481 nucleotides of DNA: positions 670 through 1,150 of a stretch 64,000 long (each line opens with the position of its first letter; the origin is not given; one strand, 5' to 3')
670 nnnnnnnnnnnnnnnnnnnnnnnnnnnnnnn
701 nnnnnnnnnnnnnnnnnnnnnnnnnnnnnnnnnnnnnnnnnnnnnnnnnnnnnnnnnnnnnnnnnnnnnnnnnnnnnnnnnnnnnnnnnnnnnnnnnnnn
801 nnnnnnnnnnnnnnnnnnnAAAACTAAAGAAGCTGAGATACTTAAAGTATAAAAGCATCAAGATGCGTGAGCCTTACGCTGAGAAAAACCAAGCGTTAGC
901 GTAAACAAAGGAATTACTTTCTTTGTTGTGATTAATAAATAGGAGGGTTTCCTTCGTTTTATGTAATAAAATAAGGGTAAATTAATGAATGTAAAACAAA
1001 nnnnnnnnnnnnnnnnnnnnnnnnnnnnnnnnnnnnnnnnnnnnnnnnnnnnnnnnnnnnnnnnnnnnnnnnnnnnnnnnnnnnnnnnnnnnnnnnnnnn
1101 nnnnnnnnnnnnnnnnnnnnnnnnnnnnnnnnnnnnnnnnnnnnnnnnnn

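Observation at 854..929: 76-nt intergenic element in two copies (854..929 and 33233..33308) with compensatory base changes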

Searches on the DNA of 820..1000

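Call 13: search_rna_families(source=window, start=820, end=1000, threshold=evalue, max_evalue=10, show_alignments=2)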
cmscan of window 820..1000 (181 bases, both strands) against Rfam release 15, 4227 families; matches with E-value up to 10: 4.
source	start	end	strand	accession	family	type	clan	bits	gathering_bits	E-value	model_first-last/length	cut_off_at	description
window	905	961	+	RF04343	Plastid-psbA-2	Cis-reg;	CL00153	19.9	55.8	0.13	1-60/60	no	Plastid-psbA-2 3UTR RNA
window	913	967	-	RF01410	BsrC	Gene; sRNA;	-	17.2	38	0.59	1-87/87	no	BsrC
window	876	935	-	RF02066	STnc320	Gene; sRNA;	-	16.4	50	0.75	1-55/55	no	Salmonella enterica sRNA STnc320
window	840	858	+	RF01113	BMV3_UPD-PK3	Cis-reg;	-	15.1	36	9.5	1-23/23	no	Pseudoknot of upstream pseudoknot domain (UPD) of the 3'UTR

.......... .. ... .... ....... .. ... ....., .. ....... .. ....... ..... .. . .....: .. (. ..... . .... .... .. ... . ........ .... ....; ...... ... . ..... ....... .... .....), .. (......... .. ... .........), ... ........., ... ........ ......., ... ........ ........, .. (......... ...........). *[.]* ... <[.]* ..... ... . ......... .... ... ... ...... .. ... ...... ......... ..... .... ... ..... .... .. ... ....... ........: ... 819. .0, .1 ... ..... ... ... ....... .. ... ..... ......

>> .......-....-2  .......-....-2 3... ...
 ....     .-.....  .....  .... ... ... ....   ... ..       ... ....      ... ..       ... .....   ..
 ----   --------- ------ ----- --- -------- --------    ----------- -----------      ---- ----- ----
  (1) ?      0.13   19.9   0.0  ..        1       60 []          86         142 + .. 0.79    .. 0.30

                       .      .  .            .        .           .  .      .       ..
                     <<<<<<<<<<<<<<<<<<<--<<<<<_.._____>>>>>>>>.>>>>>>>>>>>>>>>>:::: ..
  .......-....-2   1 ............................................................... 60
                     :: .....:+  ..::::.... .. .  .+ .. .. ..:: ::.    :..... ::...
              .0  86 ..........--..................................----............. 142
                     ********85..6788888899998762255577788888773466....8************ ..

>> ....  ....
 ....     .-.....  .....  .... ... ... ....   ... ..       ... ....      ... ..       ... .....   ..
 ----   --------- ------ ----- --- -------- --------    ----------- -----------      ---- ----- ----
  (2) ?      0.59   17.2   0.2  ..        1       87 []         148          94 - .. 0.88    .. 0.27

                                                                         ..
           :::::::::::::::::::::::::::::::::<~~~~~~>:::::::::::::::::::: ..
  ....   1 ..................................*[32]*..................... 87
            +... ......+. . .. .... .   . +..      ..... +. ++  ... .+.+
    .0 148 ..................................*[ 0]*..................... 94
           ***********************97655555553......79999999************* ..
